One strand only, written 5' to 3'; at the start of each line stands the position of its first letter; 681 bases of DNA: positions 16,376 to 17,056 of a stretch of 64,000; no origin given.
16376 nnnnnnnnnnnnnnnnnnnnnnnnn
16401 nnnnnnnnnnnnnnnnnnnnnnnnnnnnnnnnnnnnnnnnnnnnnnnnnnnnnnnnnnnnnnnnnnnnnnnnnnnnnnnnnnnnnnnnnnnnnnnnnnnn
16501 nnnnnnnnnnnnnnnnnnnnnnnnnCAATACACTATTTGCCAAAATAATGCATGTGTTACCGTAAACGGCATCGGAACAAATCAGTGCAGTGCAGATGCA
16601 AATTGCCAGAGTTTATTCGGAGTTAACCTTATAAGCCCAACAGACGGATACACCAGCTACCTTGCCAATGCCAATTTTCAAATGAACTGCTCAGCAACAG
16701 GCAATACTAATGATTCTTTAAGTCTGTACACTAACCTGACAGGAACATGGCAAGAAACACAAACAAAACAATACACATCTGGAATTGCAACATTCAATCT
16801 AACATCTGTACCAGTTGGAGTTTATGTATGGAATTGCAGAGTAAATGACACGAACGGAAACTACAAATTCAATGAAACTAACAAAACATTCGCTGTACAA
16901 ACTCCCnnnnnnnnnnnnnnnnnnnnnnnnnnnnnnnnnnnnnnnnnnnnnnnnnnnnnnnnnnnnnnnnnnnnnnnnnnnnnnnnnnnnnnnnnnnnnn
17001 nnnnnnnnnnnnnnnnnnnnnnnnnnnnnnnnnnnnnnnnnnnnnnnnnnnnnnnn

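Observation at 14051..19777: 1908-aa surface protein with LamG head, five DNA-level tandem Ig/Cys-knot repeats, poly-Gly hinge, C-terminal TM anchor and repeated cytoplasmic tail motif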

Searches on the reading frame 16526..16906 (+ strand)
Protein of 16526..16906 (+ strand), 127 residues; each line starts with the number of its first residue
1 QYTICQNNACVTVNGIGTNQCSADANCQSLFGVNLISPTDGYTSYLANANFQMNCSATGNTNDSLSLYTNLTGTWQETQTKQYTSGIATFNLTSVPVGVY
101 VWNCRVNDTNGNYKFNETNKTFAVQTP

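Call 16: search_protein_families(library=pfam, proteins=[window:16526-16906:+], max_evalue=10)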
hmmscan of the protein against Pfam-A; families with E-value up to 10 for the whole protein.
window:16526-16906:+ (127 aa): 5 families
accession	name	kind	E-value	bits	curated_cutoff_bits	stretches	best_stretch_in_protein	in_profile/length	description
PF23416.1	DUF7107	-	0.019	15.7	24.6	1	2-29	11-37/48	Domain of unknown function (DUF7107)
PF19077.6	Big_13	-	0.021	15.7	27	1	58-123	34-99/102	Bacterial Ig-like domain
PF07495.19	Y_Y_Y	-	0.075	13.4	26.6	1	73-124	19-64/65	Y_Y_Y domain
PF11280.13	DUF3081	-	0.16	12.2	25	1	25-54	21-50/77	Protein of unknown function (DUF3081)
PF13895.12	Ig_2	-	3.3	8.5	27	1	44-118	10-75/79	Immunoglobulin domain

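Call 22: predict_structure(alignment_id=A1)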
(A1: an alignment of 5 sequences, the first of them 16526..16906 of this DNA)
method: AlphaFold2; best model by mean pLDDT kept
length: 127 residues; sequences in the alignment: 5
mean_pLDDT: 79.2   pTM: 0.67
mean pLDDT of the five models: 79.2, 78.5, 76.7, 75.1, 49.8
residues with pLDDT >= 90: 27; 70-90: 70; 50-70: 24; < 50: 6
segments of 3 or more residues with pLDDT < 50: 24-26, 28-30
pLDDT, mean of each block of 10 residues (from residue 1): 63 74 52 81 76 83 87 88 85 88 86 84 85
secondary structure, 60 per line:
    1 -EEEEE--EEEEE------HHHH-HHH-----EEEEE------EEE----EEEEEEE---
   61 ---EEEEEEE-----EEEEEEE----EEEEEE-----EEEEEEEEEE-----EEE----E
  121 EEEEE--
elements in order: E2-6 E9-13 H20-23 E33-37 E44-46 E51-57 E64-70 E76-82 E87-92 E98-107 E113-115 E120-125

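Call 25: fold_search(model_id=the predicted structure, library=pdb)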
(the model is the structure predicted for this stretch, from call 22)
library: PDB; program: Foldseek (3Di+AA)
matches with E <= 10: 1995; with E <= 0.001: 162
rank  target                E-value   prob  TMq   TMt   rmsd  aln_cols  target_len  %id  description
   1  7r80_A                5.5e-05  1.00  0.57  0.38   3.0       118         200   16  Crystal structure of C3 TCR complex with QW9-bound HLA-B*5301 (released 2022-06-29)
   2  9ek6_D                8.6e-05  1.00  0.55  0.38   3.2       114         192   15  Crystal structure of MAIT TCR in complex with MR1-5FU (released 2025-05-07)
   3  5u1r_D                9.6e-05  1.00  0.57  0.38   2.9       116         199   13  Structure of human MR1-diclofenac in complex with human MAIT A-F7 TCR (released 2017-03-15)
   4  4qrp_D                1.0e-04  1.00  0.57  0.38   4.4       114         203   19  Crystal Structure of HLA B*0801 in complex with HSKKKCDEL and DD31 TCR (released 2014-11-12)
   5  9ek7_D                1.3e-04  1.00  0.56  0.39   2.9       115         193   14  Crystal structure of MAIT TCR in complex with MR1-5FdU (released 2025-05-07)
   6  4x6d_E                1.4e-04  1.00  0.55  0.39   3.2       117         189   14  CD1a ternary complex with endogenous lipids and BK6 TCR (released 2015-01-28)
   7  9btx_D                1.5e-04  1.00  0.55  0.39   3.2       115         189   16  Structure of human MAIT A-F7 TCR in complex with human MR1-3,4-dihydroxybenzaldehyde (released 2024-12-25)
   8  5fk9_A                1.7e-04  1.00  0.56  0.38   3.3       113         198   20  Crystal structure of staphylococcal enterotoxin A F47A mutant in complex with a T cell receptor (released 2016-05-25)
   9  4qrp_K                1.7e-04  1.00  0.53  0.36   3.3       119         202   17  Crystal Structure of HLA B*0801 in complex with HSKKKCDEL and DD31 TCR (released 2014-11-12)
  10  5e9d_D                1.8e-04  1.00  0.57  0.65   3.0       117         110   14  RD-1 Mart-1 High bound to Mart-1 decameric peptide (ELA) in complex with HLA-A2 (released 2016-06-08)
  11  6dkp_D                1.8e-04  1.00  0.57  0.40   2.8       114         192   14  The complex among DMF5(alpha-D26Y, alpha-Y50A,beta-L98W) TCR, human Class I MHC HLA-A2 and MART-1(26-35)(A27L) peptide (released 2019-04-10)
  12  6uz1_I                1.9e-04  1.00  0.61  0.70   2.4       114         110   12  Noncanonical binding of single-chain A6 TCR variant S3-4 in complex with Tax/HLA-A2 (released 2020-10-28)
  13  6pvc_E                2.0e-04  1.00  0.54  0.38   3.2       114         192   15  Structure of human MAIT A-F7 TCR in complex with human MR1-DB28 (released 2020-04-01)
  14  6pug_D                2.0e-04  1.00  0.54  0.37   3.3       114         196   15  Structure of human MAIT A-F7 TCR in complex with human MR1-2`OH-Ethyl-5-OP-U (released 2020-02-19)
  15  9qwj_D                2.1e-04  1.00  0.59  0.42   2.6       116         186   18  Crystal structure of S2c TCR in complex with CD1c (released 2025-08-20)
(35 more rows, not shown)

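Call 26: search_protein_representatives(alignment_id=A1)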
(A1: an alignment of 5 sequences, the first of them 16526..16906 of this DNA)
Query: 5 sequences, 126 profile positions. Proteins with E-value up to 0.001 (for the whole library): 2618; up to 1e-10: 588; up to 1e-30: 44. The best 150 are listed.
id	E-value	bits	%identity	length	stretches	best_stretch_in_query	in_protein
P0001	0.0e+00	1055.7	-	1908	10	1-125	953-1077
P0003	1.4e-124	426.1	-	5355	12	33-123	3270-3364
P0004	6.1e-57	207.4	-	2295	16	32-124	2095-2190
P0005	3.8e-55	201.6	-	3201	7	32-125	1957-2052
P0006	4.7e-54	198.1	-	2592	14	33-125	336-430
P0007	4.9e-53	194.8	-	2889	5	31-121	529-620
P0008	1.4e-51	190.1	-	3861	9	32-124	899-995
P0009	2.0e-48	179.9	-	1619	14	35-125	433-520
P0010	5.9e-45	168.7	-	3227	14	33-124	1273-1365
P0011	4.1e-44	166.0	-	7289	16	33-125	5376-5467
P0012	1.6e-43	164.1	-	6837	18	34-124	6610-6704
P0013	1.5e-42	160.9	-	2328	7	33-125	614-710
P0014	3.1e-42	159.9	-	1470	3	33-125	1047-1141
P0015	1.4e-41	157.8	-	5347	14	32-125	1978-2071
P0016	4.1e-40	153.1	-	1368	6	33-123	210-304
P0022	1.8e-38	147.7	-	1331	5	31-84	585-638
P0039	5.5e-32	126.8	-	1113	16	1-29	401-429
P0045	3.7e-31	124.1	-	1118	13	2-28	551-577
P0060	1.7e-27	112.3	-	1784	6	48-124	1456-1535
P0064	9.3e-27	109.9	-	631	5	1-51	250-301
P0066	2.7e-26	108.4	-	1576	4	32-124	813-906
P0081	1.8e-24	102.5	-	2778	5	10-125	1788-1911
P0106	3.4e-22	95.2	-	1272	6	34-115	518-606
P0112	5.7e-22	94.4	-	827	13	1-31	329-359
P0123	1.7e-21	92.9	-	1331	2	21-124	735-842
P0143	3.3e-20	88.7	-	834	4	32-117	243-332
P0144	3.6e-20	88.6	-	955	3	23-123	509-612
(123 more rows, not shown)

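Call 30: list_cluster_members(proteins=[P0003, P0004, P0039, P0045, P0143, P0106, P0144, P0081, P0066, P0005])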
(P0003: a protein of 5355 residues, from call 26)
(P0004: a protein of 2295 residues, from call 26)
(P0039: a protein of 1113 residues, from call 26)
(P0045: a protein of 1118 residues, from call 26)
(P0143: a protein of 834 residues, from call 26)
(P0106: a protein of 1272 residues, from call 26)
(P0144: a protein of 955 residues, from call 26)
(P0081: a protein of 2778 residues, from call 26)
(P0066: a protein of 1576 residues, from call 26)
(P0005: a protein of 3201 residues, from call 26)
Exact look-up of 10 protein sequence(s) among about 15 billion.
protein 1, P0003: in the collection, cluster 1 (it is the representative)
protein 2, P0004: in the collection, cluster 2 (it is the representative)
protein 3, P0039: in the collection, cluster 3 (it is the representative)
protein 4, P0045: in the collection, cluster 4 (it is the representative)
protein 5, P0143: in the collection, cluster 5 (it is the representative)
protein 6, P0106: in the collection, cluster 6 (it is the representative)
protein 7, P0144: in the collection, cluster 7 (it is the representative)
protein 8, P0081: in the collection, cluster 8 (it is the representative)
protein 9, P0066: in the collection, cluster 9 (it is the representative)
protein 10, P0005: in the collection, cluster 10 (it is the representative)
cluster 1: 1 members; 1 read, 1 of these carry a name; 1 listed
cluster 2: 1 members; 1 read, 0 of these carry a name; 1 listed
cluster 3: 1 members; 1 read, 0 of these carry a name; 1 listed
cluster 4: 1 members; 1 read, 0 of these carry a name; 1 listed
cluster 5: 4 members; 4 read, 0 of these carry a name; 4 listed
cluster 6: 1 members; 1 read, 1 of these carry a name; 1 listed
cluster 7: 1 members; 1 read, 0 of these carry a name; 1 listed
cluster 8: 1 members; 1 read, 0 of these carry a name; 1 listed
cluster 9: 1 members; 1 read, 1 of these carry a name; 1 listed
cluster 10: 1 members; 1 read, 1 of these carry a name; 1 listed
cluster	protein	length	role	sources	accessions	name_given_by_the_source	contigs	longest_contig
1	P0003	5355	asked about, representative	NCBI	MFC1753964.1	CARDB domain-containing protein, partial [Thermoproteota archaeon]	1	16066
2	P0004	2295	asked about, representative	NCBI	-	-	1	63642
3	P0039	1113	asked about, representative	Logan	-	-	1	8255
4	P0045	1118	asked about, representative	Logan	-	-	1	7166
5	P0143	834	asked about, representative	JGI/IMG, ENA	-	-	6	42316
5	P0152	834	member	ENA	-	-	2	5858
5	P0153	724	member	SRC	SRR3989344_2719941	-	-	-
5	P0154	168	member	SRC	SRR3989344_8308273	-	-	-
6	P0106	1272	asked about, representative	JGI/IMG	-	PGF-pre-PGF domain-containing protein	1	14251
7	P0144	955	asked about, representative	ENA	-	-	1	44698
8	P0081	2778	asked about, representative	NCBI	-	-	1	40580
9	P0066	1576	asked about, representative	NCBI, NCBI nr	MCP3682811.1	MAG: S8 family serine peptidase [bacterium] | S8 family serine peptidase [bacterium]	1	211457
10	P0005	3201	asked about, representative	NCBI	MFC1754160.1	Ig-like domain-containing protein [Thermoproteota archaeon]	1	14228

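Call 32: search_protein_families(library=pfam, proteins=[P0039, P0045, P0112, P0143, P0106, P0144, P0064], max_evalue=0.01)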
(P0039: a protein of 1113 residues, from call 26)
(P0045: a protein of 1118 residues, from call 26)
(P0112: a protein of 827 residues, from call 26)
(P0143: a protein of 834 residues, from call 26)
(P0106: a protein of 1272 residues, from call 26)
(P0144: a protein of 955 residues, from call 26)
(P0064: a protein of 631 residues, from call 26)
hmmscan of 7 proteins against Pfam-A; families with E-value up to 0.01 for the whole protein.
P0039 (1113 aa): 1 family
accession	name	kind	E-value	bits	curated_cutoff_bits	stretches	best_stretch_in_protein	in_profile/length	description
PF00526.23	Dicty_CTDC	-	3.4e-07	30.4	27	1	315-337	2-24/24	Dictyostelium (slime mold) repeat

P0045 (1118 aa): 1 family
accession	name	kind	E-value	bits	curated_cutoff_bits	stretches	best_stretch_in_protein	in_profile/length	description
PF00526.23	Dicty_CTDC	-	2.2e-07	31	27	1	285-309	1-24/24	Dictyostelium (slime mold) repeat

P0112 (827 aa): 1 family
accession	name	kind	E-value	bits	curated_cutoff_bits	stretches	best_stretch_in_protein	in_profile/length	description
PF13948.11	DUF4215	-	1.8e-08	35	27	2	412-441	19-47/47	Domain of unknown function (DUF4215)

P0143 (834 aa): 3 families
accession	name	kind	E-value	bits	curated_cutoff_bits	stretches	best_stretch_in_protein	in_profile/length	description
PF17957.7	Big_7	-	1.1e-14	55.2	24.1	2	96-137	1-42/70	Bacterial Ig domain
PF15418.12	DUF4625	-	2.4e-05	25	27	0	237-325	9-120/131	Domain of unknown function (DUF4625)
PF13927.12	Ig_3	-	7.1e-05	23.7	30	0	241-313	1-72/78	Immunoglobulin domain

P0106 (1272 aa): 4 families
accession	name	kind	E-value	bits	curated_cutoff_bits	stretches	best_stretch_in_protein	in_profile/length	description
PF17957.7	Big_7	-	6.3e-36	123.3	24.1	6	515-584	1-60/70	Bacterial Ig domain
PF15418.12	DUF4625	-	2.7e-06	28.2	27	0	180-220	10-54/131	Domain of unknown function (DUF4625)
PF03242.18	LEA_3a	-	0.00072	20.4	24.7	0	322-339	59-76/98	Late embryogenesis abundant protein (LEA_3a subfamily)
PF17231.7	DUF5305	-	0.006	16.5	29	0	1158-1238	84-167/217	Family of unknown function (DUF5305)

P0144 (955 aa): 2 families
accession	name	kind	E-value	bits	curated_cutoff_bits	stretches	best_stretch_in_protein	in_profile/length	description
PF19077.6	Big_13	-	0.00048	21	27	0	471-515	56-102/102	Bacterial Ig-like domain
PF13750.12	Big_3_3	-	0.007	16.5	27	0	581-620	11-50/157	Bacterial Ig-like domain (group 3)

P0064 (631 aa): 3 families
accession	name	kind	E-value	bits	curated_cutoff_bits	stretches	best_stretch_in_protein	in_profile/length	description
PF02368.24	Big_2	-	2.1e-06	28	22.8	1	320-352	34-66/79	Bacterial Ig-like domain (group 2)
PF10661.14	EssA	-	0.00084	19.7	24.1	1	588-627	108-146/147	WXG100 protein secretion system (Wss), protein EssA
PF16656.11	Pur_ac_phosph_N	-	0.004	18.1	30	0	418-456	46-83/93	Purple acid Phosphatase, N-terminal domain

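Call 35: find_related_loci(query=A1, collection=genome_contigs, flank=3000)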
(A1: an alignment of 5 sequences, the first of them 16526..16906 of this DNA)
Query A1 (127 aa) in genome_contigs; peptide patterns used: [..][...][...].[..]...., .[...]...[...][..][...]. (x = any residue, [..] = any of these).
55 stretches matched a pattern; 25 encode a relative of the query (tblastn E <= 1e-3); 25 distinct loci.
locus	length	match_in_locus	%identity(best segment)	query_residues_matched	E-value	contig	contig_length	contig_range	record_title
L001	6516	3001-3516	41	28-125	2e-13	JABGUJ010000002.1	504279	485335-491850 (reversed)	MAG: Candidatus Woesearchaeota archaeon isolate SI034_bin151 k141_1850769, whole genome shotgun sequence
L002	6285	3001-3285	44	33-126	5e-12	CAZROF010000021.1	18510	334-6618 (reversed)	MAG TPA_asm: Candidatus Woesearchaeota archaeon isolate SRP128015_co1_17 genome assembly, contig: NODE_4151_length_18510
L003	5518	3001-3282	35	33-125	7e-12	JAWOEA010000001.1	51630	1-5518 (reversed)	MAG: Candidatus Undinarchaeales archaeon isolate BLK5-2.bin.87 k191_1239607, whole genome shotgun sequence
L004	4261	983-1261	38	35-126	3e-11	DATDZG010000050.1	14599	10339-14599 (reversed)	MAG TPA_asm: Candidatus Nanoarchaeia archaeon isolate SMAG_U8186 k141_2067398, whole genome shotgun sequence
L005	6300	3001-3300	38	33-127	4e-10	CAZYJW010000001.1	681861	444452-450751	MAG TPA_asm: Candidatus Micrarchaeota archaeon isolate binchicken_co27_231 genome assembly, contig: NODE_5_length_681861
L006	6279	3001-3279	36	33-125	5e-10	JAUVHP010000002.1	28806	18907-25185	MAG: archaeon isolate CSMAG_405 CSMAG_405_k141_861056_length_28806_cov_10.9691, whole genome shotgun sequence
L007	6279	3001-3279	36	33-125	4e-9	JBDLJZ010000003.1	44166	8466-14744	MAG: Nanoarchaeota archaeon isolate MAG119 MAG119_3, whole genome shotgun sequence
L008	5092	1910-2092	43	67-126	9e-9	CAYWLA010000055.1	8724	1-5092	MAG TPA_asm: uncultured Methanosarcinales archaeon isolate SRP178699_co1_467 genome assembly, contig: NODE_11370_length_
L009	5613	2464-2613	41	33-83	4e-8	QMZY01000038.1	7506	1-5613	MAG: Candidatus Aenigmatarchaeota archaeon isolate B30_G1 B30_Guay1_scaffold_05363, whole genome shotgun sequence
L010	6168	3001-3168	65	2-27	1e-7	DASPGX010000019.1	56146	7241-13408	MAG TPA_asm: Candidatus Paceibacterota bacterium isolate SMAG_U16462 k141_1344942, whole genome shotgun sequence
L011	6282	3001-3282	32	33-126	2e-7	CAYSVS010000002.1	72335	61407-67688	MAG TPA_asm: uncultured Methanosarcinales archaeon isolate SRP141376_co4_88 genome assembly, contig: NODE_637_length_723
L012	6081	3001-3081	56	1-27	6e-7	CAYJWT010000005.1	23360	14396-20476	MAG TPA_asm: uncultured archaeon isolate ERP125453_co1_509 genome assembly, contig: NODE_2008_length_23360_cov_5.180262,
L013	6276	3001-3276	35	33-124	1e-6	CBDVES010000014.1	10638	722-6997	MAG TPA_asm: uncultured archaeon isolate SRR22302360_concoct_122 genome assembly, contig: ERZ25073602.2125, whole genome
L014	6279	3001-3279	32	35-125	2e-6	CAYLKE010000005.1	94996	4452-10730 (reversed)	MAG TPA_asm: uncultured Methanosarcinales archaeon isolate SRP332253_co1_166 genome assembly, contig: NODE_182_length_94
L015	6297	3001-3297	32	33-127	2e-6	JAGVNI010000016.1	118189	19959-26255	MAG: archaeon isolate DeMMO3_13 c_000000009161, whole genome shotgun sequence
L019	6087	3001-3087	48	1-29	3e-5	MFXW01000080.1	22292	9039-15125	MAG: Candidatus Peribacteria bacterium RIFCSPHIGHO2_02_FULL_53_20 rifcsphigho2_02_scaffold_9599, whole genome shotgun se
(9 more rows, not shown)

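Call 56: find_related_loci(query=A1, collection=viral_contigs, flank=3000)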
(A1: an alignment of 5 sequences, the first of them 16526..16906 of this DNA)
Query A1 (127 aa) in viral_contigs; peptide patterns used: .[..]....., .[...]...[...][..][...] (x = any residue, [..] = any of these).
56 stretches matched a pattern, but none encodes a relative of the query by tblastn (E <= 1e-3).

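Call 58: search_solved_structures(query=A1, max_evalue=1)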
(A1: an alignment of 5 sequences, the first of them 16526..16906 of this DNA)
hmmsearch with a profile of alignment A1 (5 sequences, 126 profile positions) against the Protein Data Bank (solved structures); distinct sequences matched with E-value up to 1: 114 (the best 60 are shown).
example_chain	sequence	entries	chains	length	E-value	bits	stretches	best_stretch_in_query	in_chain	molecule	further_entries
1a7q_L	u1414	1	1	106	0.0043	20.4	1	37-85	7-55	IGG1-KAPPA D1.3 FV (LIGHT CHAIN)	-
4u7m_A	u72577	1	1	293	0.0078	19.6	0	21-67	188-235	Leucine-rich repeats and immunoglobulin-like domains protein 1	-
1a7p_L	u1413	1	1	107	0.012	18.9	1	37-85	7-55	IGG1-KAPPA D1.3 FV (LIGHT CHAIN)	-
1a7n_L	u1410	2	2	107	0.014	18.8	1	37-85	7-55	IGG1-KAPPA D1.3 FV (LIGHT CHAIN)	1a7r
1g7j_A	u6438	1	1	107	0.014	18.8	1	37-85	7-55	ANTI-HEN EGG WHITE LYSOZYME MONOCLONAL ANTIBODY D1.3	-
1g7l_A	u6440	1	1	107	0.014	18.7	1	37-85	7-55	ANTI-HEN EGG WHITE LYSOZYME MONOCLONAL ANTIBODY D1.3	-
1g7h_A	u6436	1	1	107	0.015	18.7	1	37-85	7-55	ANTI-HEN EGG WHITE LYSOZYME MONOCLONAL ANTIBODY D1.3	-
1g7m_A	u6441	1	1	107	0.015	18.7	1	37-85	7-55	ANTI-HEN EGG WHITE LYSOZYME MONOCLONAL ANTIBODY D1.3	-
1g7i_A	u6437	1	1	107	0.016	18.6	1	37-84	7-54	ANTI-HEN EGG WHITE LYSOZYME MONOCLONAL ANTIBODY D1.3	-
1a7o_L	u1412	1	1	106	0.016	18.6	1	37-84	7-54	IGG1-KAPPA D1.3 FV (LIGHT CHAIN)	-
1a2y_A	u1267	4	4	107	0.016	18.6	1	37-84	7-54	IGG1-KAPPA D1.3 FV (LIGHT CHAIN) | MONOCLONAL ANTIBODY D1.3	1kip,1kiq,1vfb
1dvf_A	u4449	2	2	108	0.017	18.6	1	37-84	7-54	FV D1.3 | IGG1-KAPPA D1.3 FV (LIGHT CHAIN)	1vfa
3o8x_D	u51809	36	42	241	0.023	18.1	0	37-85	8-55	Vbeta8.2 chimera (Mouse variable domain, Human T-cell receptor beta-2 chain C region const | Vbeta8.2 (mouse variable domain, human constant domain) | V beta8.2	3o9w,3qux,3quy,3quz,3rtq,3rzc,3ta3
6cw9_D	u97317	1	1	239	0.023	18.1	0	37-85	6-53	Chimeric T cell antigen receptor beta chain Vb8.2, vb11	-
1kir_A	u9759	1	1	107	0.043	17.2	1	37-84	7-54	MONOCLONAL ANTIBODY D1.3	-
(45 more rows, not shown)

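Call 68: search_protein_families(library=ncbifam, proteins=[P0039, P0112, P0143, P0106, P0144, window:16526-16906:+], max_evalue=0.1)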
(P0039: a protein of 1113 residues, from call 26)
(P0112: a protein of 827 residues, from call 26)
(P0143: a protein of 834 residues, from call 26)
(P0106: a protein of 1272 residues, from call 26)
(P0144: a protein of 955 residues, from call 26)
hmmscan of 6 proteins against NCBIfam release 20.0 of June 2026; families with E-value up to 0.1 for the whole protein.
P0039 (1113 aa): 0 families

P0112 (827 aa): 2 families
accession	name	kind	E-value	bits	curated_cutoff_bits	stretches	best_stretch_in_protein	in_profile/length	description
TIGR02232.1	myxo_disulf_rpt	repeat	8.1e-18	64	20.8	2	413-446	3-36/38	cysteine-rich acidic repeat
NF033846.1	Rumino_NPXTG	domain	0.014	15.7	23.5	1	800-827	1-30/30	NPXTG-anchored protein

P0143 (834 aa): 3 families
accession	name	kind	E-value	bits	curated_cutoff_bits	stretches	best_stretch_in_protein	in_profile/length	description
TIGR03102.1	halo_cynanin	subfamily_domain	2.5e-06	27.5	93.8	0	516-548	75-107/115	halocyanin domain-containing protein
TIGR02656.1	cyanin_plasto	equivalog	0.054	13.9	87.85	0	401-428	59-86/99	plastocyanin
TIGR04534.2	ELWxxDGT_rpt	domain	0.08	13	65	0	490-518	10-38/47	ELWxxDGT repeat protein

P0106 (1272 aa): 1 family
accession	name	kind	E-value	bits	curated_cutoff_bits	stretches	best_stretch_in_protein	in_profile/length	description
TIGR04213.1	PGF_pre_PGF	domain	8.1e-16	58.4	28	1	1013-1131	32-151/153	PGF-pre-PGF domain-containing protein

P0144 (955 aa): 2 families
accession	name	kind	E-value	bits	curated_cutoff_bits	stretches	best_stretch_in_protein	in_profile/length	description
NF001492.0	PRK00346.2-2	equivalog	0.0069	15.6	271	0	365-420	90-144/261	5'/3'-nucleotidase SurE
NF047446.1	barrel_OmpL47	domain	0.014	15.8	40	0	483-508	37-63/68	OmpL47-type beta-barrel domain-containing protein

window:16526-16906:+ (127 aa): 0 families
